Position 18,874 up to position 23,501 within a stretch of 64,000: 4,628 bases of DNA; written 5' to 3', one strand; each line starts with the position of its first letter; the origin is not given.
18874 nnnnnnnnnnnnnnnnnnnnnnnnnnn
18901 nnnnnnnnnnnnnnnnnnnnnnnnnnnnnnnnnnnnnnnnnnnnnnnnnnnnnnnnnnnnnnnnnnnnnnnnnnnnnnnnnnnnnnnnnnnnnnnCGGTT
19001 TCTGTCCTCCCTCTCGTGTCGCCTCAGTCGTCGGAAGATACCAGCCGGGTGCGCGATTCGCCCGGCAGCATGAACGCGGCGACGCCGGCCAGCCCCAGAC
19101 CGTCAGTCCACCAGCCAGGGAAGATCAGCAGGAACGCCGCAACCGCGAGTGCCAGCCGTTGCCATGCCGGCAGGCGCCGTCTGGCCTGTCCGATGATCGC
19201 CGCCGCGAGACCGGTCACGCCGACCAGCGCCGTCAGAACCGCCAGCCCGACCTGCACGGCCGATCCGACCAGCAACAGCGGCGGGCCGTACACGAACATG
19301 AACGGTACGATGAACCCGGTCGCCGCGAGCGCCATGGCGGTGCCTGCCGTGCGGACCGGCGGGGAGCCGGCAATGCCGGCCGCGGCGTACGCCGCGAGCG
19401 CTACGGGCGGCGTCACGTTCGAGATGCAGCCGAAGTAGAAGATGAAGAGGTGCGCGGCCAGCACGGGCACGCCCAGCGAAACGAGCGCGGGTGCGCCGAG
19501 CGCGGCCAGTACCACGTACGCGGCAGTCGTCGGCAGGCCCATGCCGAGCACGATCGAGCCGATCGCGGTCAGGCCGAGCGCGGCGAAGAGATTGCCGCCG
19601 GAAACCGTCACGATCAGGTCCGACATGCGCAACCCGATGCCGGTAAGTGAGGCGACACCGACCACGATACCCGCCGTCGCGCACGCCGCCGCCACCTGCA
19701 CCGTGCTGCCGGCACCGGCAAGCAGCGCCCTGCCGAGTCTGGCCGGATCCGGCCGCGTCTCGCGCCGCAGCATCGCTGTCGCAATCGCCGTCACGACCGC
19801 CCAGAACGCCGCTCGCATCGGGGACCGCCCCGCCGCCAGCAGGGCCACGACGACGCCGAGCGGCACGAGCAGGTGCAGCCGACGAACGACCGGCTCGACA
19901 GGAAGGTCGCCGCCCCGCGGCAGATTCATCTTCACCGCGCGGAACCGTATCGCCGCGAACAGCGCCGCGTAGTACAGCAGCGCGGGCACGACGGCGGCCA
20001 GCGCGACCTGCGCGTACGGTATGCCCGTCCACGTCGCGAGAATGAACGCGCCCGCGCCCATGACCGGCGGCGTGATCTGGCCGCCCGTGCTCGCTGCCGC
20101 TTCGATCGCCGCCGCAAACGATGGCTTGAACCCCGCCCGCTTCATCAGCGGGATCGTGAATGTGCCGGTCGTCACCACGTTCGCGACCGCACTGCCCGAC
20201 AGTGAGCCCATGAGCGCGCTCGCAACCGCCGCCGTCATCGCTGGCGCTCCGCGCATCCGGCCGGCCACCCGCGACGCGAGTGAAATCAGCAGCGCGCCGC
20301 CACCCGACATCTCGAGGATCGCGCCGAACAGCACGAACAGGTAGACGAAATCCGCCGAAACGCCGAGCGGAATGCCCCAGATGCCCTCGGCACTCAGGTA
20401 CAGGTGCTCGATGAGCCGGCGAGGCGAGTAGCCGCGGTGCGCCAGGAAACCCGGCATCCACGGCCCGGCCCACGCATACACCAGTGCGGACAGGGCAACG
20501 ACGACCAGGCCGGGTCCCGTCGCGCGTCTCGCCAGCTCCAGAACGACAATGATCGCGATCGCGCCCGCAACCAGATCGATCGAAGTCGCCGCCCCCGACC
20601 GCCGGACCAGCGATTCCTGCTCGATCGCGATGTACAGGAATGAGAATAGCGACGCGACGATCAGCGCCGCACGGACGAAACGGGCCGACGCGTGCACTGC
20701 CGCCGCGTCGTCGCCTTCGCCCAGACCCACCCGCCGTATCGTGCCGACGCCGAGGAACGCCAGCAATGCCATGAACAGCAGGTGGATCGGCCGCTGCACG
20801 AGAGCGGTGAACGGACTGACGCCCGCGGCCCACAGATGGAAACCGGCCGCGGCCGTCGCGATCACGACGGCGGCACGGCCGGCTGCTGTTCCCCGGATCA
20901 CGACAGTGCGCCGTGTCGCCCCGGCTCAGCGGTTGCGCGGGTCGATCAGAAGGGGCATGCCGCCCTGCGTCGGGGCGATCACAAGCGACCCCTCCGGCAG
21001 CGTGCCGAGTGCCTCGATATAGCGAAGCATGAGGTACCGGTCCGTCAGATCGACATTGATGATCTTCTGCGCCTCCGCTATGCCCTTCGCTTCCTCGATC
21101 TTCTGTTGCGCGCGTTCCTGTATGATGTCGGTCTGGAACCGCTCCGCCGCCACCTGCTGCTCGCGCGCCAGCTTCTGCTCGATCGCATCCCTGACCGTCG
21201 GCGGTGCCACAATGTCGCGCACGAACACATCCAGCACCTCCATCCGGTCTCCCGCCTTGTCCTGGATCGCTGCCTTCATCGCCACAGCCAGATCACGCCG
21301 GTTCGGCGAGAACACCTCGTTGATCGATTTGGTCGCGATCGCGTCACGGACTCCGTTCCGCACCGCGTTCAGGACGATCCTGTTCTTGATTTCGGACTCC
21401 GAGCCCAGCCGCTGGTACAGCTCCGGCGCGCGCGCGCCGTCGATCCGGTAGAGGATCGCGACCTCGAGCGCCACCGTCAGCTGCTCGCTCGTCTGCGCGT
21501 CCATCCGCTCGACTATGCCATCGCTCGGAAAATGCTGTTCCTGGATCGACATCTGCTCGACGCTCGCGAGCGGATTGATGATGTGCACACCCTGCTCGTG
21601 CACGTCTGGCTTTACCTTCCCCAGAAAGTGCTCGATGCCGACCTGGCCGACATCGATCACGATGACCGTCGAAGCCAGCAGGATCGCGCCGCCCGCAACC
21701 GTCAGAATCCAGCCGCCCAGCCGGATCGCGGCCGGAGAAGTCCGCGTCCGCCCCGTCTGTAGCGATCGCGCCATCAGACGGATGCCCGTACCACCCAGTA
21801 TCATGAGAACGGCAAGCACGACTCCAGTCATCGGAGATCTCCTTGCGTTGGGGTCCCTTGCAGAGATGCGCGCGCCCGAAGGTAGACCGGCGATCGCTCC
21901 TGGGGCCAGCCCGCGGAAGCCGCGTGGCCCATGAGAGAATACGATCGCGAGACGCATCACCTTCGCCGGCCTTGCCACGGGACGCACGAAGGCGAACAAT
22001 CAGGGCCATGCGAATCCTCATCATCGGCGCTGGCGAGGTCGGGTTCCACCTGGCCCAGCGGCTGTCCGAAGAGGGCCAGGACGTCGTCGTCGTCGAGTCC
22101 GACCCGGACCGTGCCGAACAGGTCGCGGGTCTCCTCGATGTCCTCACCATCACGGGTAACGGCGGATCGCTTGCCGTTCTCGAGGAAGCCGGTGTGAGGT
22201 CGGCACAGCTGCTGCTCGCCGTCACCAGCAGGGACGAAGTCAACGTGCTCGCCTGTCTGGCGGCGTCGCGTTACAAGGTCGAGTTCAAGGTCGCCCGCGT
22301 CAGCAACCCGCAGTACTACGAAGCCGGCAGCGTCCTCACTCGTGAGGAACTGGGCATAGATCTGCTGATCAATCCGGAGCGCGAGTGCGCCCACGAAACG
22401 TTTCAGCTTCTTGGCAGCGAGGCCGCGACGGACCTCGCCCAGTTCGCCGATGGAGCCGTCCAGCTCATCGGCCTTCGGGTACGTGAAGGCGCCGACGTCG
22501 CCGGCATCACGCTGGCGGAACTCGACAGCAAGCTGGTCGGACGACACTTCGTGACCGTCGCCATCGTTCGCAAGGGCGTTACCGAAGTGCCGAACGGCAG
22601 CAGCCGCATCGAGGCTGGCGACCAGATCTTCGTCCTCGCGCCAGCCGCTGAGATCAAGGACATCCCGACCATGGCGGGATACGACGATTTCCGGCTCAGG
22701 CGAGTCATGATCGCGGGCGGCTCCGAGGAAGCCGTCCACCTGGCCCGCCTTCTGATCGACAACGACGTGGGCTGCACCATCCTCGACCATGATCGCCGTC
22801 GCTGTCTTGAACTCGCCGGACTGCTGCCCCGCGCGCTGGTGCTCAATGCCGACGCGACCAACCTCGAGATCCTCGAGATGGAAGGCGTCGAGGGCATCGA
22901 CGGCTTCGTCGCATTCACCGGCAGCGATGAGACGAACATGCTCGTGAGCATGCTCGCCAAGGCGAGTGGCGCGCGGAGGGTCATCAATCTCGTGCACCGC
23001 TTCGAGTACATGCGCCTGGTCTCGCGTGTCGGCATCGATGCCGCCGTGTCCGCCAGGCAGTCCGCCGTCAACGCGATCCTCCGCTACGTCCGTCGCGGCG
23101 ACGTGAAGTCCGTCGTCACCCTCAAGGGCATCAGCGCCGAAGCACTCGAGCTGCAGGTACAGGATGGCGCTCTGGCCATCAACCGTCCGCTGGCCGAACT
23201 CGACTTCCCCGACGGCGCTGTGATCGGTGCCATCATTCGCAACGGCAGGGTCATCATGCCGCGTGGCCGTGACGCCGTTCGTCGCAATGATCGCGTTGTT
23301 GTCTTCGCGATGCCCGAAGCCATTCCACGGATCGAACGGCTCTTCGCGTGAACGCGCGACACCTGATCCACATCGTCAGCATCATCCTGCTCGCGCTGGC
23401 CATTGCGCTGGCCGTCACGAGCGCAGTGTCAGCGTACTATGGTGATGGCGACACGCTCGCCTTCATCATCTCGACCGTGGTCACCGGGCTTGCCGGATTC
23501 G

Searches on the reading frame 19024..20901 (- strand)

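Call 65: search_protein_families(library=pfam, proteins=[window:19024-20901:-])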
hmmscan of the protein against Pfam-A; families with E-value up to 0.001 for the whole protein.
window:19024-20901:- (625 aa): 2 families
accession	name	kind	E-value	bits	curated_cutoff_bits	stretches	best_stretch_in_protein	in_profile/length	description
PF06808.19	DctM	-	3.3e-82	277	23.8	1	116-549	2-411/413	Tripartite ATP-independent periplasmic transporter, DctM component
PF11874.13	DUF3394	-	0.00081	19.5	28.2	0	554-601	4-51/181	Domain of unknown function (DUF3394)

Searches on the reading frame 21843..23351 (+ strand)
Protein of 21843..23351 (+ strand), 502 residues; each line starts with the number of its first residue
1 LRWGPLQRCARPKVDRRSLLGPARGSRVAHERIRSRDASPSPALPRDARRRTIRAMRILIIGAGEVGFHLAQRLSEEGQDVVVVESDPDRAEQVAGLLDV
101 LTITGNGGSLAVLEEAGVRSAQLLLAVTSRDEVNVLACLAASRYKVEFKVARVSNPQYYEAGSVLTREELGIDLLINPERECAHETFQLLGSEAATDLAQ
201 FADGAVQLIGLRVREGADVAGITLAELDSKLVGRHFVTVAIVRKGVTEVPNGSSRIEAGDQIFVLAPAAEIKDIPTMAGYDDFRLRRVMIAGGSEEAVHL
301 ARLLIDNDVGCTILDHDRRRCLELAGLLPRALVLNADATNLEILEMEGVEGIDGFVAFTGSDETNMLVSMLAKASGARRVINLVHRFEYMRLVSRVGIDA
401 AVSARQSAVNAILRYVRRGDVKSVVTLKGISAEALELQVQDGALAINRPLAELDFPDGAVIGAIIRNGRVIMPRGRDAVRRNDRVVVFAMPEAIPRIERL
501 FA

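Call 65: search_protein_families(library=pfam, proteins=[window:21843-23351:+])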
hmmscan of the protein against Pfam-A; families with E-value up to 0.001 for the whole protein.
window:21843-23351:+ (502 aa): 8 families
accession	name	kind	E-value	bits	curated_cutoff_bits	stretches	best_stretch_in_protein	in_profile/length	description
PF02254.24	TrkA_N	-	5.7e-44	149.6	23.8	2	58-178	1-116/116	TrkA-N domain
PF02080.26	TrkA_C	-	6.8e-21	74.4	27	2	436-501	3-70/71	TrkA-C domain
PF13241.12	NAD_binding_7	-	3.2e-09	37.7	22.1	1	54-146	6-87/104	Putative NAD(P)-binding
PF03807.23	F420_oxidored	-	1.6e-06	29.1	21.6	1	57-103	1-49/94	NADP oxidoreductase coenzyme F420-dependent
PF01494.25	FAD_binding_3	-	4.9e-06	26.4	22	1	57-124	3-64/349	FAD binding domain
PF01488.26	Shikimate_DH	-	2.5e-05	24.8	24.3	1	53-97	10-55/138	Shikimate / quinate 5-dehydrogenase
PF01266.30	DAO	-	0.0003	20.9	27.9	1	57-91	1-35/353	FAD dependent oxidoreductase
PF03721.20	UDPG_MGDP_dh_N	-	0.00086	19.4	27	0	56-94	1-39/187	UDP-glucose/GDP-mannose dehydrogenase family, NAD binding domain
